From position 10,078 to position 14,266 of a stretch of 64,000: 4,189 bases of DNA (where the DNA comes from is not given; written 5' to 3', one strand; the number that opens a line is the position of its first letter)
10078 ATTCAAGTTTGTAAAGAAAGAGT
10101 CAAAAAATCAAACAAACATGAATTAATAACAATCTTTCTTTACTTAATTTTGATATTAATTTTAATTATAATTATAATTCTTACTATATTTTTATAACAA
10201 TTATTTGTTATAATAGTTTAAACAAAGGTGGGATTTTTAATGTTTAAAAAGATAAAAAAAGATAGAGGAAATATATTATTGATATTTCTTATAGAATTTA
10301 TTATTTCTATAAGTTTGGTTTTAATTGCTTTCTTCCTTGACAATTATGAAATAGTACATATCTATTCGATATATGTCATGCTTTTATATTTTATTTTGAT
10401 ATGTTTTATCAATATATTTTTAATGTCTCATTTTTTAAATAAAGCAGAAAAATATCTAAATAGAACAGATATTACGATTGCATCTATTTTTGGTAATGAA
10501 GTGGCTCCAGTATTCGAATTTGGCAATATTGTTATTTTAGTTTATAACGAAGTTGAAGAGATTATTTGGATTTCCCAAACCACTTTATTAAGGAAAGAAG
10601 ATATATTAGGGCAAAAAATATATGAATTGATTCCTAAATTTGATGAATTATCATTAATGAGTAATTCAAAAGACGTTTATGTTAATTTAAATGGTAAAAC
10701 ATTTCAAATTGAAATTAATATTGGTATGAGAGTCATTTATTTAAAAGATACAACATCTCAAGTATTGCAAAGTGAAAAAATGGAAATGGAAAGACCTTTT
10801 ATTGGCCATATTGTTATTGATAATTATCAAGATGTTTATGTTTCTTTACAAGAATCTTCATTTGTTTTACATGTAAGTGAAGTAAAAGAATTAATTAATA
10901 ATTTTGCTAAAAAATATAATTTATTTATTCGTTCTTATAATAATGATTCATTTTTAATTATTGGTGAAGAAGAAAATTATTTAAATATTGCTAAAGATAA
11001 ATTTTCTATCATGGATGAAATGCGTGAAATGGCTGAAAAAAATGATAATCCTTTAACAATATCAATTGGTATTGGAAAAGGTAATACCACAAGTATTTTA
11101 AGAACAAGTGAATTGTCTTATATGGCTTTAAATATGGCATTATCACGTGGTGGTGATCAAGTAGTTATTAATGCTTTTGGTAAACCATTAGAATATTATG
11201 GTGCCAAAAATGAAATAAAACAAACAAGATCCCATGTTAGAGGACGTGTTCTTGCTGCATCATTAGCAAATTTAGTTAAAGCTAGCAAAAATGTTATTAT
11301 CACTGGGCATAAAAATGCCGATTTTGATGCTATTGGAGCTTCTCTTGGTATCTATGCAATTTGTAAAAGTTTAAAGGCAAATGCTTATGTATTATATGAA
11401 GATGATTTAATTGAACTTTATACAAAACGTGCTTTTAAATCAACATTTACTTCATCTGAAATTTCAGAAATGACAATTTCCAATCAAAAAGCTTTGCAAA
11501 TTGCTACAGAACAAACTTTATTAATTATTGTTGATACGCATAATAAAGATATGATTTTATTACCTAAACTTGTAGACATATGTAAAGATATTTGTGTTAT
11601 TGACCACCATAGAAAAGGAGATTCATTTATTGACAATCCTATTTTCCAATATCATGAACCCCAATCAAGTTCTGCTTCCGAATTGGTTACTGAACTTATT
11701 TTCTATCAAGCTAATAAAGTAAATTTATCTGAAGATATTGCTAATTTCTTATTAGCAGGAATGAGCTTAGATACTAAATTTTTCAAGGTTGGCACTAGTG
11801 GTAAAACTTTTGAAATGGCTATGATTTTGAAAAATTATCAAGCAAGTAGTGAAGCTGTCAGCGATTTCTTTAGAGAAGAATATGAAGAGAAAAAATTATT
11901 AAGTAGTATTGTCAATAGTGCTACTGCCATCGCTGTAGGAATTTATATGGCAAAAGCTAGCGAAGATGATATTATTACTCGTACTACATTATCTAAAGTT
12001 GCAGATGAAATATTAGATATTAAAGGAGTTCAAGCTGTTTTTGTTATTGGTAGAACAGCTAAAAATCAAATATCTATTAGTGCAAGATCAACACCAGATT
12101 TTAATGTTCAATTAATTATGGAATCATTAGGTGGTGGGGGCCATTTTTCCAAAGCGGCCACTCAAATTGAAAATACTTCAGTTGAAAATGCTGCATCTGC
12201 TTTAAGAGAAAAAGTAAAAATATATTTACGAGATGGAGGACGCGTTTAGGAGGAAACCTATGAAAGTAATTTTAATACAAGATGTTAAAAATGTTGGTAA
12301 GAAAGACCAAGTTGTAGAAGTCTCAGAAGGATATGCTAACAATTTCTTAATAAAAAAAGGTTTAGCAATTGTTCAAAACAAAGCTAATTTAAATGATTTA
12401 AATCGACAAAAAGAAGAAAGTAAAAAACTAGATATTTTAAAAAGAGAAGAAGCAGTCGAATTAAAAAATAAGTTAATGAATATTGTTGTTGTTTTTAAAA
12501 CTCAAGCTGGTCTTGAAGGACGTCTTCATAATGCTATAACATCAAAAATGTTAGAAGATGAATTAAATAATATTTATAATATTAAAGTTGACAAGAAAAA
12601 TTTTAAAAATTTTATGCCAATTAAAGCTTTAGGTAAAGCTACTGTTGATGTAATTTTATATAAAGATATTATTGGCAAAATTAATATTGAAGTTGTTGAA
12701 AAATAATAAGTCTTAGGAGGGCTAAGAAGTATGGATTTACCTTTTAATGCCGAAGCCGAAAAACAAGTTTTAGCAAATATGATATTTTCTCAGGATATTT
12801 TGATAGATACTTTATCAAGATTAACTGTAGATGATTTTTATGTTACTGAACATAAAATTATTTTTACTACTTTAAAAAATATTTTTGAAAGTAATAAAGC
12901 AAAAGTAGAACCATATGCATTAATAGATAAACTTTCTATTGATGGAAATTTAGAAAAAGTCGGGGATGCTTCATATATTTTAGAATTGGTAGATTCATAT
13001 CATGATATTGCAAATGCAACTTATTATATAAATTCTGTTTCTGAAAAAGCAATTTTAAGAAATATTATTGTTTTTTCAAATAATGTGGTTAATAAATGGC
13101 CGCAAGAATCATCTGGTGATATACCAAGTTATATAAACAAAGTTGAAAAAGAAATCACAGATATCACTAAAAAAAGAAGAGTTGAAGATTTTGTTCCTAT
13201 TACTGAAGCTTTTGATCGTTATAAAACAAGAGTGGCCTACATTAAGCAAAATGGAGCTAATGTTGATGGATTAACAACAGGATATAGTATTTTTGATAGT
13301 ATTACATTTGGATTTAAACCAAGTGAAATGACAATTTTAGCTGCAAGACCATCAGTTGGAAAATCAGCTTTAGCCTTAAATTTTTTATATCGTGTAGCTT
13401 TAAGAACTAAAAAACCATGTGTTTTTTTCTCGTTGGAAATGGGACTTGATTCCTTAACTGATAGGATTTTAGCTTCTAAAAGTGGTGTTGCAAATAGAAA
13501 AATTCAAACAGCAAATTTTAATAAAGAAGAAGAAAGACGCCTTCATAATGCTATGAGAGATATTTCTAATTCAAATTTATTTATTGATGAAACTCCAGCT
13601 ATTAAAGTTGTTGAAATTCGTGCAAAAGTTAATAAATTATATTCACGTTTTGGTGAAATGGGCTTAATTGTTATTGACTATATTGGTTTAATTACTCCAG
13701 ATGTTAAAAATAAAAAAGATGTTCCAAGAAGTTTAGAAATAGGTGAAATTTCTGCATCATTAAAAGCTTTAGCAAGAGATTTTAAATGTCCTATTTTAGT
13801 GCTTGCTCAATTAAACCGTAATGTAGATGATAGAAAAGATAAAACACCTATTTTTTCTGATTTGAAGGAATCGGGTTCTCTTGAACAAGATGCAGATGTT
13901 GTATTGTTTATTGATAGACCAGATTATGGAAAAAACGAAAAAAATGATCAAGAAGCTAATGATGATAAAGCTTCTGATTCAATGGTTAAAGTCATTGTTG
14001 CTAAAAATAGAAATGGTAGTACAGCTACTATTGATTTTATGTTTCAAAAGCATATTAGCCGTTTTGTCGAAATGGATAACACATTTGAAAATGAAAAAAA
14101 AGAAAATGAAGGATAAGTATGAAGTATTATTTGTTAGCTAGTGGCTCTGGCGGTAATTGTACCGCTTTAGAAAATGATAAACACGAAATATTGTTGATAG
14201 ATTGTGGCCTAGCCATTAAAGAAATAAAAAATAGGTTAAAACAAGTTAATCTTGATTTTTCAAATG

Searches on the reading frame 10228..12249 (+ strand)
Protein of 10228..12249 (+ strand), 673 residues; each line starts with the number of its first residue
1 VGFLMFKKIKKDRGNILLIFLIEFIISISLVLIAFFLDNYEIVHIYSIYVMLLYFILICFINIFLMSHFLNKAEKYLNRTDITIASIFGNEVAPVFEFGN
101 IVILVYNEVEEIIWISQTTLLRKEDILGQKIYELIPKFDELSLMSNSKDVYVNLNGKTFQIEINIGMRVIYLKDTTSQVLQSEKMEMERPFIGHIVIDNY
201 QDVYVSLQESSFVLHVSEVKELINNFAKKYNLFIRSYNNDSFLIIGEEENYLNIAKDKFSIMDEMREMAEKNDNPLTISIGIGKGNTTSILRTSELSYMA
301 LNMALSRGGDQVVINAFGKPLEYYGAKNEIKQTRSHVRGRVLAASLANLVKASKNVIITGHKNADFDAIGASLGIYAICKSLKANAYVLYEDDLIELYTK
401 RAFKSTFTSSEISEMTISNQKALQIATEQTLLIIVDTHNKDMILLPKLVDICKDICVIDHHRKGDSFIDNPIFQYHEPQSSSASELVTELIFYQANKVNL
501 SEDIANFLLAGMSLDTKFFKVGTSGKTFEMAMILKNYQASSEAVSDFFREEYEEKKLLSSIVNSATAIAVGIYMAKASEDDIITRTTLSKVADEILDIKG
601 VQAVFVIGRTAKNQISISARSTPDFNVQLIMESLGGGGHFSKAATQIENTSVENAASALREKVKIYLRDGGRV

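Call 66: search_protein_families(library=pfam, proteins=[window:10228-12249:+], max_evalue=0.00001)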
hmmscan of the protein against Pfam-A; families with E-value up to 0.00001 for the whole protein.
window:10228-12249:+ (673 aa): 4 families
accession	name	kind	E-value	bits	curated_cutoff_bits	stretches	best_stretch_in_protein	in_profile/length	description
PF24898.2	GGDEF_GdpP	-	8.3e-31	107.3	30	1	195-318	1-122/126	Cyclic-di-AMP phosphodiesterase GdpP-like, GGDEF domain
PF01368.27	DHH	-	2e-24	86.7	28.1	1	355-512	1-125/125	DHH family, N-terminal domain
PF02272.25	DHHA1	-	2.9e-13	50.6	25.9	1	580-663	10-100/102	DHHA1 domain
PF21370.4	PAS_GdpP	-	2.3e-06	28.4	27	1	102-174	15-89/90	Cyclic-di-AMP phosphodiesterase GdpP-like, PAS domain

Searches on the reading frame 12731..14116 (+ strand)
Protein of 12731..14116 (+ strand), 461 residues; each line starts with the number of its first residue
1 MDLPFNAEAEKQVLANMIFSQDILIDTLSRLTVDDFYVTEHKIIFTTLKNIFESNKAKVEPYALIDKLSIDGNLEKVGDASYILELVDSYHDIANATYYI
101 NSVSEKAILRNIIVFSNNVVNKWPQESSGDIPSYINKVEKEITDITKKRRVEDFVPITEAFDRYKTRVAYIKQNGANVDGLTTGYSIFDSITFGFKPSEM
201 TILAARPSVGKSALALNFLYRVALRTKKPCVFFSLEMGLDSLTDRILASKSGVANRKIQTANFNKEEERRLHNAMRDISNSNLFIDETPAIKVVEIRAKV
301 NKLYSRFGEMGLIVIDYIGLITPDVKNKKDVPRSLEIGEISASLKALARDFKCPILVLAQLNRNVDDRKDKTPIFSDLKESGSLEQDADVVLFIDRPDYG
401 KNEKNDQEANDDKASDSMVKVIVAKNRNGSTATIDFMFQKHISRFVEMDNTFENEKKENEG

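Call 66: search_protein_families(library=pfam, proteins=[window:12731-14116:+], max_evalue=0.00001)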
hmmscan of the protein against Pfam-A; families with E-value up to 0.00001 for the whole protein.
window:12731-14116:+ (461 aa): 4 families
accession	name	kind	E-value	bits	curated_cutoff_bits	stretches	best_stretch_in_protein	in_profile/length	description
PF03796.21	DnaB_C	-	2.7e-85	286.3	27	1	180-446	1-254/255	DnaB-like helicase C terminal domain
PF00772.26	DnaB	-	4.5e-21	75.3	23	1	3-105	2-103/103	DnaB-like helicase N terminal domain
PF13481.12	AAA_25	-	5.1e-09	36.5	27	1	198-362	33-191/195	AAA domain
PF06745.19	ATPase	-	1.3e-07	31.7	26.6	0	182-239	2-60/231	KaiC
